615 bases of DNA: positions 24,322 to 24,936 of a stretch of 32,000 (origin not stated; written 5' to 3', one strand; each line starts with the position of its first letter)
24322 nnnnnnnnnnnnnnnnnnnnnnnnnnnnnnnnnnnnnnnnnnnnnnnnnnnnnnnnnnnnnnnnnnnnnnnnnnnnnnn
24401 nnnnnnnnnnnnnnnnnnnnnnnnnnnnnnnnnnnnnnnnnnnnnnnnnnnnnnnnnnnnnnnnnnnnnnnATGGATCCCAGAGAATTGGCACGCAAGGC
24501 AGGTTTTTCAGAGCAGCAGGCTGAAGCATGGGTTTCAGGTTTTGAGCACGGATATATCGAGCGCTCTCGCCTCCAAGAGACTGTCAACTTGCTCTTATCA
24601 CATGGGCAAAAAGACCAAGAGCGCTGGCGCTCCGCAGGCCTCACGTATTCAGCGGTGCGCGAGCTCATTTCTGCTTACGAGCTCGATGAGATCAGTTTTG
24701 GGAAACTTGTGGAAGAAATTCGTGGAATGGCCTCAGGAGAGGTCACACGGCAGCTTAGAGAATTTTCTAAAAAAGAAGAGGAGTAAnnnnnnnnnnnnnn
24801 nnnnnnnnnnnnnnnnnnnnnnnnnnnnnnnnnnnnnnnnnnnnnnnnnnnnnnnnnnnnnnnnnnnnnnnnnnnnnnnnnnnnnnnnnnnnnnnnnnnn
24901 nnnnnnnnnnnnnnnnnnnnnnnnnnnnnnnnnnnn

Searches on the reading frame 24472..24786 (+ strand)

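Call 40: search_protein_families(library=pfam, proteins=[window:24472-24786:+], max_evalue=0.01)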
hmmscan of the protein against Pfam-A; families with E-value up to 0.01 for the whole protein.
window:24472-24786:+ (104 aa): 1 family
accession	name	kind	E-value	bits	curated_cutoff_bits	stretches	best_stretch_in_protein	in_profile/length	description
PF13518.12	HTH_28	-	0.00073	20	25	0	4-27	16-39/52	Helix-turn-helix domain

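Call 73: search_protein_families(library=ncbifam, proteins=[window:24472-24786:+], max_evalue=0.1)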
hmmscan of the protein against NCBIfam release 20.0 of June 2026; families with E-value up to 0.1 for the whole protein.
window:24472-24786:+ (104 aa): 1 family
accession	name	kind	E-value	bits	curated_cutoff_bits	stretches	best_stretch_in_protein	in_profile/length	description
NF038050.1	NrtS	subfamily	0.064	13.2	25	0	42-59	22-39/56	nitrate/nitrite transporter NrtS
